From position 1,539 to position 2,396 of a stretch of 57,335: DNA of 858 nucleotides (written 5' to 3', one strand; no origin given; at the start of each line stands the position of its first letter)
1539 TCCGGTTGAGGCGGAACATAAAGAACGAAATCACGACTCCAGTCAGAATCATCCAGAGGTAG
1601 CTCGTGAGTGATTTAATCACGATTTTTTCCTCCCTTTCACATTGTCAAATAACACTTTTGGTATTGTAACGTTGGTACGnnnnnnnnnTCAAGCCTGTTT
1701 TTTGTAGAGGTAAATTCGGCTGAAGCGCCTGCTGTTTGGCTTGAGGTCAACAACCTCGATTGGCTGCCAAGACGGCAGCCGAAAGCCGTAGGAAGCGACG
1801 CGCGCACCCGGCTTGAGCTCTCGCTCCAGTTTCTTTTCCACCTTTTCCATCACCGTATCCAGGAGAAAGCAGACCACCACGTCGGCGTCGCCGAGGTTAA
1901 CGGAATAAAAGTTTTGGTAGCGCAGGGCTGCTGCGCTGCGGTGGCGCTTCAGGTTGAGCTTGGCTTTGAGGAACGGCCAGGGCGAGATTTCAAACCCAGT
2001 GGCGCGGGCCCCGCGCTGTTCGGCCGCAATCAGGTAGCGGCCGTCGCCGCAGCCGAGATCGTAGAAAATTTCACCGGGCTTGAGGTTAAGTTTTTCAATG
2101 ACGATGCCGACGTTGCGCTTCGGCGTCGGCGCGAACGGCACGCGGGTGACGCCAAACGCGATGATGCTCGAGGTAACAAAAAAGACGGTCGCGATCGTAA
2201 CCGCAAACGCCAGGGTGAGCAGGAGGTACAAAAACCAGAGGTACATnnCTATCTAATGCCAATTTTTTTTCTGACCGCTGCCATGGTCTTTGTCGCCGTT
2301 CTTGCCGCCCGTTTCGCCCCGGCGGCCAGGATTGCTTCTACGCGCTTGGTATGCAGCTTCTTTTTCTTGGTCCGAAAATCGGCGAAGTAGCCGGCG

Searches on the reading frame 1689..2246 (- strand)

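Call 43: search_protein_families(library=pfam, proteins=[window:1689-2246:-], max_evalue=0.001)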
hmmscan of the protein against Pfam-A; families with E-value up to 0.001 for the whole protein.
window:1689-2246:- (185 aa): 8 families
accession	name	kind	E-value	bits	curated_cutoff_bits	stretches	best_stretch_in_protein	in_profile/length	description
PF13649.12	Methyltransf_25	-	5.3e-07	30.7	27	1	63-147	3-96/97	Methyltransferase domain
PF06325.19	PrmA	-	1.8e-06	28.1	22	1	51-154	156-260/296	Ribosomal protein L11 methyltransferase (PrmA)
PF08241.18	Methyltransf_11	-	2.3e-06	28.6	21.2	1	63-150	2-93/95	Methyltransferase domain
PF13847.12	Methyltransf_31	-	3.5e-06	27.2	27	1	56-165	2-122/145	Methyltransferase domain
PF08242.18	Methyltransf_12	-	2.8e-05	25.2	30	1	63-140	2-88/98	Methyltransferase domain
PF13489.12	Methyltransf_23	-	2.8e-05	24.3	27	1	60-127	25-88/164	Methyltransferase domain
PF08123.19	DOT1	-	0.00016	21.7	23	1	47-104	32-91/205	Histone methylation protein DOT1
PF02353.26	CMAS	-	0.00019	21.3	27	1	46-97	51-103/273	Mycolic acid cyclopropane synthetase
